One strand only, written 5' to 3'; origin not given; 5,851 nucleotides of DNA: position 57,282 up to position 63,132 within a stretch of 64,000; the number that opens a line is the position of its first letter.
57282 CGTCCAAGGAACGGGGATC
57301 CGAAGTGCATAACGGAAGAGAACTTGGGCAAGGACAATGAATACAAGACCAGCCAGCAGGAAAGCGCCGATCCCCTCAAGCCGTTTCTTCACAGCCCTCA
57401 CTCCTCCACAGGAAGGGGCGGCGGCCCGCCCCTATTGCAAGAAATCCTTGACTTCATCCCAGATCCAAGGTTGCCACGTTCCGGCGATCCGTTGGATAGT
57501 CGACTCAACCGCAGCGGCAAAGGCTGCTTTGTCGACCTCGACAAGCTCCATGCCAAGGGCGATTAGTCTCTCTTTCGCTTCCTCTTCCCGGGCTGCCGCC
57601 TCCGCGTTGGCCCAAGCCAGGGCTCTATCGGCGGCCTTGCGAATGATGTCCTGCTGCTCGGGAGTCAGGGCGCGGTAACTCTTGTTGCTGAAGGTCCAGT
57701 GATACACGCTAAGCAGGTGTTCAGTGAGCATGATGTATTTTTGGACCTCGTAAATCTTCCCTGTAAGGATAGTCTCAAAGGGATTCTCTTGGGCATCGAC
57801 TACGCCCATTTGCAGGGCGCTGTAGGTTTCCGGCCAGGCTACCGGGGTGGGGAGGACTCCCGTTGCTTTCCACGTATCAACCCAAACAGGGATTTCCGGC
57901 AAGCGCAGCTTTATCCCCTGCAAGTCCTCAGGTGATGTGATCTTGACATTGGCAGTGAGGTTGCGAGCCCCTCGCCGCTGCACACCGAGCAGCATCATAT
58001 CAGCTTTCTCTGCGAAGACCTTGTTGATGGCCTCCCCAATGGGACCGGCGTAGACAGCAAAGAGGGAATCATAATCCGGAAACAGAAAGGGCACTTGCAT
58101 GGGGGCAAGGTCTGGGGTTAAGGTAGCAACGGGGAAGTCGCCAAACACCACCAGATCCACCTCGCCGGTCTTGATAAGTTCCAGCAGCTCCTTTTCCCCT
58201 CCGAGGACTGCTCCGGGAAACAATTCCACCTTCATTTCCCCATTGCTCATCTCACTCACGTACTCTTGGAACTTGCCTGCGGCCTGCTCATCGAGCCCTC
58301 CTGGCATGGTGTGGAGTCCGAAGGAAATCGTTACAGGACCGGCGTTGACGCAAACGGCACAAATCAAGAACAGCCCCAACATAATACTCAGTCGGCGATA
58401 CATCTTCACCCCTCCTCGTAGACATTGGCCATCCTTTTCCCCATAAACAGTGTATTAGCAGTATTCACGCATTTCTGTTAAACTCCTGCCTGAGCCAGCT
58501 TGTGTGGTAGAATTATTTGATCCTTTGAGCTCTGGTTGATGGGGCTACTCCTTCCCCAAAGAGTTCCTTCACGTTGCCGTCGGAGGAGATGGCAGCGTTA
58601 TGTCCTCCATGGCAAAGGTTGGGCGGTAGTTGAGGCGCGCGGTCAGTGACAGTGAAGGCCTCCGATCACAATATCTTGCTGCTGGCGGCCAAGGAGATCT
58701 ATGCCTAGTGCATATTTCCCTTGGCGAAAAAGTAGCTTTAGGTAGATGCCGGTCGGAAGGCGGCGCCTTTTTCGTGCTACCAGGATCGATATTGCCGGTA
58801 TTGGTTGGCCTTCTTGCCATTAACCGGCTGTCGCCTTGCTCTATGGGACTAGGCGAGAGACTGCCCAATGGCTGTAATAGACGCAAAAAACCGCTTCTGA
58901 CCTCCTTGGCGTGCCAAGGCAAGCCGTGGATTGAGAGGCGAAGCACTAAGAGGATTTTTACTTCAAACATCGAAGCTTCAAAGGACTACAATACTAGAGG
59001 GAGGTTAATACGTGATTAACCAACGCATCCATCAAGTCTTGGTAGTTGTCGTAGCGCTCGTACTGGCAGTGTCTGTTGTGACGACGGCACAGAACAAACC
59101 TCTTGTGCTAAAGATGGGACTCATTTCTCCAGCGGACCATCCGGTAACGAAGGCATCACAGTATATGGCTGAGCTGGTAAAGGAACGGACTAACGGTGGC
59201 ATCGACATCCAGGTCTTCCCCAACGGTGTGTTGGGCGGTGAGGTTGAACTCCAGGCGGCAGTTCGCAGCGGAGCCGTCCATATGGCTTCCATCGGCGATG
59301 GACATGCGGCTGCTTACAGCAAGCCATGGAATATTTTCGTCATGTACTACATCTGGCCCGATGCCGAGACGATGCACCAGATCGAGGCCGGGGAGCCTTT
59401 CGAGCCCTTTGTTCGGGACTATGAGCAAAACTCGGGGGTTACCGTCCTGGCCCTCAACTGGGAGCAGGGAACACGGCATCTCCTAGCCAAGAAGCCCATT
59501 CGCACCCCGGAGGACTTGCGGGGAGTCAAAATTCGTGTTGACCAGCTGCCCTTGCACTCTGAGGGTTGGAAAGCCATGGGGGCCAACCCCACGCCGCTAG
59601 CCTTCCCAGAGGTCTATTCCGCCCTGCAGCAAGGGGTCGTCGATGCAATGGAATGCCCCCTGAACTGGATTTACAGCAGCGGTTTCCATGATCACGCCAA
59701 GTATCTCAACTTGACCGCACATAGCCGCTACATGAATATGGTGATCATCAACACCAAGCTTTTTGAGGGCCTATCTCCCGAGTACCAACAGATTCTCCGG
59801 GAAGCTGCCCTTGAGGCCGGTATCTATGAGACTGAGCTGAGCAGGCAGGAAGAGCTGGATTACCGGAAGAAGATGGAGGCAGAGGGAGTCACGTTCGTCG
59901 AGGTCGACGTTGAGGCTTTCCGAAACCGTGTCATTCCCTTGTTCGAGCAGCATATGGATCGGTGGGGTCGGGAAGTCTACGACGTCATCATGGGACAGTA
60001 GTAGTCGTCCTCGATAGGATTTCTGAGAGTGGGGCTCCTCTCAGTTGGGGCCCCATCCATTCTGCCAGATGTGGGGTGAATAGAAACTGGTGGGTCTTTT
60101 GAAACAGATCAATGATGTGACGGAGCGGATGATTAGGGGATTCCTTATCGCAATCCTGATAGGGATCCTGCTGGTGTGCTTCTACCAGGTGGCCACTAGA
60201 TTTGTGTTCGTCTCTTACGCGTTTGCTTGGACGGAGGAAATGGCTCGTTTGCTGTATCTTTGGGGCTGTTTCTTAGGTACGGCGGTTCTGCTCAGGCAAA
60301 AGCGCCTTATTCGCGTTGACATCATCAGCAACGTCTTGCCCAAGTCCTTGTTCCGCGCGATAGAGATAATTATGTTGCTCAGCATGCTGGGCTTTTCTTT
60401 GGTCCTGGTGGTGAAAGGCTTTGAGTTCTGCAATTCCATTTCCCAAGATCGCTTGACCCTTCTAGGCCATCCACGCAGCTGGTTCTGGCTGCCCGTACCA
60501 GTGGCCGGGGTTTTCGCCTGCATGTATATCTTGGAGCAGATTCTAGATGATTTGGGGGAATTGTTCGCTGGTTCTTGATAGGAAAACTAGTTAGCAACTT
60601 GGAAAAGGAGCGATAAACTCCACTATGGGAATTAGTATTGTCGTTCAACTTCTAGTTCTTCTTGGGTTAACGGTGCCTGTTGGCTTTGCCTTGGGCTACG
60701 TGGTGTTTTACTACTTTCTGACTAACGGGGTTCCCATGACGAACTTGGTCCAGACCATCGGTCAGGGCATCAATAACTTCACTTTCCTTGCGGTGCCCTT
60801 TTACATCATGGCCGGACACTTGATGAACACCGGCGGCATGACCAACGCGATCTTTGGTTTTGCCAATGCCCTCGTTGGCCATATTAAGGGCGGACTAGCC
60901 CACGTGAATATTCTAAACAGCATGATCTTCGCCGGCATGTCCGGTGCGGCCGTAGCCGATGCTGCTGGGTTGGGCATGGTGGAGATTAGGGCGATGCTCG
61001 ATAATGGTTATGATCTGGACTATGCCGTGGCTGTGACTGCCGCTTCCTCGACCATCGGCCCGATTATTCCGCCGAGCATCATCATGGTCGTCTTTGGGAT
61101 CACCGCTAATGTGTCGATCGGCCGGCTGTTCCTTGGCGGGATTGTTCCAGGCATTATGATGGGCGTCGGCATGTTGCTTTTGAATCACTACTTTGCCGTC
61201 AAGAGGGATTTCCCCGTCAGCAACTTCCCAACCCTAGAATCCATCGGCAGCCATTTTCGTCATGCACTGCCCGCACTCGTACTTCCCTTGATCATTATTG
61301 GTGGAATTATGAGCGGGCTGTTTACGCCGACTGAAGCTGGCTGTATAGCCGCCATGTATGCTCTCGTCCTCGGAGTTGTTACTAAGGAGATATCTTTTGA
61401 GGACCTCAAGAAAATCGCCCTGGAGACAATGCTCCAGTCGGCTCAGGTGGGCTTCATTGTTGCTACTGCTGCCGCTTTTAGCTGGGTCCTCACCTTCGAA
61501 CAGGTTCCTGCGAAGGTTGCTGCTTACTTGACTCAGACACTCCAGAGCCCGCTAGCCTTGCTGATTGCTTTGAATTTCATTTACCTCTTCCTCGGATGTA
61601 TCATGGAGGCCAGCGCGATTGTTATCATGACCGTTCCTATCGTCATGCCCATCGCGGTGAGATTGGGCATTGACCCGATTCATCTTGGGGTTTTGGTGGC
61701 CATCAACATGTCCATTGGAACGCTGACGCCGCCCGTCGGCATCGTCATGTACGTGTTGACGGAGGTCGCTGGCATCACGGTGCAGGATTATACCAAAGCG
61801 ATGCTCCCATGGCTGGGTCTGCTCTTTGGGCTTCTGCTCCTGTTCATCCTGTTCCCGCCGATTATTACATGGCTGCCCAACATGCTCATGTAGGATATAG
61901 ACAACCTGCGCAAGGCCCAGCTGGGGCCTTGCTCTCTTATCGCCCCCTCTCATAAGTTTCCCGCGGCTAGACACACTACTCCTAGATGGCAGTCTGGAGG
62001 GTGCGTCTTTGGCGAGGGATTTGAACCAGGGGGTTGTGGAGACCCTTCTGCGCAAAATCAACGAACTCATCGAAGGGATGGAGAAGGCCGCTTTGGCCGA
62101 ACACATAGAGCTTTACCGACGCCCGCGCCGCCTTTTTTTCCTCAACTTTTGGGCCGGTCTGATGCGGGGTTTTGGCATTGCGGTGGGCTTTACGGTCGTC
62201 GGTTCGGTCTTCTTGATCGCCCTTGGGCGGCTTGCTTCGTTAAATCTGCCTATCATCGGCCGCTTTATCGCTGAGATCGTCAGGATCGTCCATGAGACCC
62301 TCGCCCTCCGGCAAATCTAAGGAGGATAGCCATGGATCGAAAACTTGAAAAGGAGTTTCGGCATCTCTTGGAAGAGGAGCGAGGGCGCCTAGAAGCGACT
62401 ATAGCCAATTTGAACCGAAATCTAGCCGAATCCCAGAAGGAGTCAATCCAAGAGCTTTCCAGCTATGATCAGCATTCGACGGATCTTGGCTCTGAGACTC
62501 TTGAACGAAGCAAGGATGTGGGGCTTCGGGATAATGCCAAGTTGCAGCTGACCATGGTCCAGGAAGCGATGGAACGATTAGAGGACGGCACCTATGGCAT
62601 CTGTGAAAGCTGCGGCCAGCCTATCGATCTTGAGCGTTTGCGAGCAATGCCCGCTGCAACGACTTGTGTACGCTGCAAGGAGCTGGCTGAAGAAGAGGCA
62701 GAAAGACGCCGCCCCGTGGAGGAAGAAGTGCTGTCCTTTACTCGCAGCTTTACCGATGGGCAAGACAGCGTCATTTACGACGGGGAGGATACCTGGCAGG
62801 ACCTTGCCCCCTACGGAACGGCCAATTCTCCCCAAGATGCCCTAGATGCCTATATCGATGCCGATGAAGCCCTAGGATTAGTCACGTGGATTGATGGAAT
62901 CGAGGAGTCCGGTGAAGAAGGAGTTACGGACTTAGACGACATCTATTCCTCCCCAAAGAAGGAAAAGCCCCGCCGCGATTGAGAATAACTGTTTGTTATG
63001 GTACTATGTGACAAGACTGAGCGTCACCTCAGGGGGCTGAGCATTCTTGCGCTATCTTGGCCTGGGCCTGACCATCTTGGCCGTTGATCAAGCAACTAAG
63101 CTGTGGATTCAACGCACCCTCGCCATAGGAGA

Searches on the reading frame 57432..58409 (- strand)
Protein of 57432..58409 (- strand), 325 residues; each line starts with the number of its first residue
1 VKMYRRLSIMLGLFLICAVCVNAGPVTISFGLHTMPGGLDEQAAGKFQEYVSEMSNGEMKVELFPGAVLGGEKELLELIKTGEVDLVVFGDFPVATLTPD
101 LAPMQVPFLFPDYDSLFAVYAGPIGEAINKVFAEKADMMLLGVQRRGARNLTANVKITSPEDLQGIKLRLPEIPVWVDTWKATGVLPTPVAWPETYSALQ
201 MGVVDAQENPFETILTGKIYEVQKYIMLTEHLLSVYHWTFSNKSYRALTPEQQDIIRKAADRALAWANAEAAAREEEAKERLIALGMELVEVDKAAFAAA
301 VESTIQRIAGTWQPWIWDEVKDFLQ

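Call 18: search_protein_families(library=pfam, proteins=[window:57432-58409:-], max_evalue=0.001)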
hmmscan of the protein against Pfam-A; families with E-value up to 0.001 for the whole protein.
window:57432-58409:- (325 aa): 1 family
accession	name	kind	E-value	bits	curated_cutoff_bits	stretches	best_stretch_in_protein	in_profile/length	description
PF03480.18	DctP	-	1.1e-72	245.2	23.4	1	40-307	11-281/286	Bacterial extracellular solute-binding protein, family 7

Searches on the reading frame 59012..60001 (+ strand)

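Call 67: search_protein_families(library=pfam, proteins=[window:59012-60001:+], max_evalue=0.001)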
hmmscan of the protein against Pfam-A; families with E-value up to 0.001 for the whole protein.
window:59012-60001:+ (329 aa): 1 family
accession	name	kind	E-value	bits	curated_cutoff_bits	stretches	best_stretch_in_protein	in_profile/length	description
PF03480.18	DctP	-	4.6e-74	249.7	23.4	1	38-315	4-283/286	Bacterial extracellular solute-binding protein, family 7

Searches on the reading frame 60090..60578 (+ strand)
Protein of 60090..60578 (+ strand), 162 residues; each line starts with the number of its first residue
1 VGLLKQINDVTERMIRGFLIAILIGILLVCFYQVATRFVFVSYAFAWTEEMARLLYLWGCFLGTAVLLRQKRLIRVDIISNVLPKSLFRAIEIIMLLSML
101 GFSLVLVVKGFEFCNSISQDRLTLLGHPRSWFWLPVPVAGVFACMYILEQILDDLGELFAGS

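Call 67: search_protein_families(library=pfam, proteins=[window:60090-60578:+], max_evalue=0.001)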
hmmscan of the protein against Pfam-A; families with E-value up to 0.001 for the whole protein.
window:60090-60578:+ (162 aa): 1 family
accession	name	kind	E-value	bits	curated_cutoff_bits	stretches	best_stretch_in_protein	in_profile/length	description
PF04290.18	DctQ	-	1.2e-26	93.6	28.3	1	26-155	1-130/132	Tripartite ATP-independent periplasmic transporters, DctQ component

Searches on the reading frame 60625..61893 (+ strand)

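Call 67: search_protein_families(library=pfam, proteins=[window:60625-61893:+], max_evalue=0.001)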
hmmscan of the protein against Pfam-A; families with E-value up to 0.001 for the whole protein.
window:60625-61893:+ (422 aa): 2 families
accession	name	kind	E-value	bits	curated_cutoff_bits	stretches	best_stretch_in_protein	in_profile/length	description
PF06808.19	DctM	-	2.6e-117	392.6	23.8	1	7-412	2-412/413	Tripartite ATP-independent periplasmic transporter, DctM component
PF03600.22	CitMHS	-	2.5e-05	24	31.9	1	242-410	14-179/336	Citrate transporter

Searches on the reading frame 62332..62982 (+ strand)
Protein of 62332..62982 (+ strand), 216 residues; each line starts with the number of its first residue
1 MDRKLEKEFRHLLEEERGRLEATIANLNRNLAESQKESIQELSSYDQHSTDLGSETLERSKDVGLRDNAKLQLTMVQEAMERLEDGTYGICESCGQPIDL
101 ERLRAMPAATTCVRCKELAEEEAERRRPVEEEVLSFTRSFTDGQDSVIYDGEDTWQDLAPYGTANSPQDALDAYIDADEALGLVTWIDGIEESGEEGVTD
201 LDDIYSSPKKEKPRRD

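Call 67: search_protein_families(library=pfam, proteins=[window:62332-62982:+], max_evalue=0.001)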
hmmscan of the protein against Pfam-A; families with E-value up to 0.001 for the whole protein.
window:62332-62982:+ (216 aa): 1 family
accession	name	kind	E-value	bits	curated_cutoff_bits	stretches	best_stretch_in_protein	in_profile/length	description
PF01258.23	zf-dskA_traR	-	1.6e-13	50.9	24.9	1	86-120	1-35/36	Prokaryotic dksA/traR C4-type zinc finger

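Call 72: find_encoding_contigs(protein=window:62332-62982:+, flank=10000, max_places=2)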
Protein window:62332-62982:+ (216 aa): no gene with exactly this product is on record in the collection.
